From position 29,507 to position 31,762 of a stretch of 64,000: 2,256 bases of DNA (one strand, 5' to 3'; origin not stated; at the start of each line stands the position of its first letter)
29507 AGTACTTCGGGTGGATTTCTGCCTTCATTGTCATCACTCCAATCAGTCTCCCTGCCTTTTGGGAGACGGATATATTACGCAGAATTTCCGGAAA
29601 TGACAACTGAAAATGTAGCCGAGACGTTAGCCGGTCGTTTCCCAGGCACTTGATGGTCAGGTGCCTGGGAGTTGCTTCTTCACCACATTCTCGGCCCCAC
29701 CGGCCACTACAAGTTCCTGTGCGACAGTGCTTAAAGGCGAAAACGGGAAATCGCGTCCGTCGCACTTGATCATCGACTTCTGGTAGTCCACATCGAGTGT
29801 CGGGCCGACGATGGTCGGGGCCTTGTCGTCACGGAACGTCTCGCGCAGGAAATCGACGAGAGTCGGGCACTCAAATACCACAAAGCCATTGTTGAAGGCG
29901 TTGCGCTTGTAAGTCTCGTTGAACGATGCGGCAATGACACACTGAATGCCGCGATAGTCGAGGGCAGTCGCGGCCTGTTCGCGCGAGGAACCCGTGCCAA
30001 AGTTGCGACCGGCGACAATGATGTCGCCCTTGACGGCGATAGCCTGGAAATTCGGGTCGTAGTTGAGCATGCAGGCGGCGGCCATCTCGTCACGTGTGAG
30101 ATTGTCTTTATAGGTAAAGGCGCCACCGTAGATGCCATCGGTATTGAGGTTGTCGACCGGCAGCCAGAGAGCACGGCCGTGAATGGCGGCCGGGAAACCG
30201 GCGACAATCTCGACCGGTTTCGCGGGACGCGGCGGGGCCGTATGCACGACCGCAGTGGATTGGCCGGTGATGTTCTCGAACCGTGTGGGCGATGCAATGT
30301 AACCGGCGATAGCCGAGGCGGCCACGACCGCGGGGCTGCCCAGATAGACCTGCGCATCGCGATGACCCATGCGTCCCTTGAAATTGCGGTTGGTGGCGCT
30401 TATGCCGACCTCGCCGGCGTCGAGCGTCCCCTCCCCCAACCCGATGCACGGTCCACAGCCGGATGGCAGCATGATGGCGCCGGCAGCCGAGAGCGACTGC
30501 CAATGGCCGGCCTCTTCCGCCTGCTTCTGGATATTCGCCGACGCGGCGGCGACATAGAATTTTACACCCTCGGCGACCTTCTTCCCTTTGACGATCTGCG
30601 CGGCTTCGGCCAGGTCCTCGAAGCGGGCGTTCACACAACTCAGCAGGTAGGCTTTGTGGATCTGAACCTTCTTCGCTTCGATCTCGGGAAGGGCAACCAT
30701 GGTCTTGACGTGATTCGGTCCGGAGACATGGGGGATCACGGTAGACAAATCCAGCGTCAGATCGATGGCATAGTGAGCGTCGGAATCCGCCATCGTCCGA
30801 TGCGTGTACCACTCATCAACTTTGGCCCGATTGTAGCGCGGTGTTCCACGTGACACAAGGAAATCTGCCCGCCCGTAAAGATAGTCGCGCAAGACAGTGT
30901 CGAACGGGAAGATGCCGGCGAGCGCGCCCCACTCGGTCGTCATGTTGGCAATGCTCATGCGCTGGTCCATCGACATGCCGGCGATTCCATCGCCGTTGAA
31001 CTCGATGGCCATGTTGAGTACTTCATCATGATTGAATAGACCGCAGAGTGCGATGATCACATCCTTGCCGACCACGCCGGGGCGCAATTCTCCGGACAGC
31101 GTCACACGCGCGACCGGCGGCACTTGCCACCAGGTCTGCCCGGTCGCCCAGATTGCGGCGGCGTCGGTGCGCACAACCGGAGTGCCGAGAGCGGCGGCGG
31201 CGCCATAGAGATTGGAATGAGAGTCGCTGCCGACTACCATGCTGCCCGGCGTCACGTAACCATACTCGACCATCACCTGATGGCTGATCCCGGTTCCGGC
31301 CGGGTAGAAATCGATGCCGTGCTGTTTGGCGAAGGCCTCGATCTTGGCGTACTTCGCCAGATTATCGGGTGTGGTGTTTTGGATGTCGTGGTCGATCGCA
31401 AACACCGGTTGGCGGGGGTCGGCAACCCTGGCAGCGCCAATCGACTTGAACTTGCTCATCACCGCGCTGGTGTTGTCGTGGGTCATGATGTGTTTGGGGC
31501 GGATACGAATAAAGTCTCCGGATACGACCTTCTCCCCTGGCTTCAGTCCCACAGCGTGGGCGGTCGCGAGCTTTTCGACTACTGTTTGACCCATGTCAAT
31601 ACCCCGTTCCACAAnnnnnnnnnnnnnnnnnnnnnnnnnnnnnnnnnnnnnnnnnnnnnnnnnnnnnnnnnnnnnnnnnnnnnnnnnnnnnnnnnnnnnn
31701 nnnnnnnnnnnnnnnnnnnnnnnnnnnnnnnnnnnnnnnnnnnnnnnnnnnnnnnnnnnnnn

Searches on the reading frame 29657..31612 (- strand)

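Call 7: search_protein_families(library=pfam, proteins=[window:29657-31612:-], max_evalue=0.001)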
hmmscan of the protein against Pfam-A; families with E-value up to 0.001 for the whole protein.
window:29657-31612:- (651 aa): 3 families
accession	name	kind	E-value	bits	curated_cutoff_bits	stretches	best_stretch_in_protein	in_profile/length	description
PF00330.25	Aconitase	-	5.3e-106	355.8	28.7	1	30-437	12-463/463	Aconitase family (aconitate hydratase)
PF00694.25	Aconitase_C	-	3.1e-16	60.3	22.8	1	466-580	18-126/131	Aconitase C-terminal domain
PF04412.18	AcnX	-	0.00024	20.4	31.5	1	318-386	290-357/400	Aconitase X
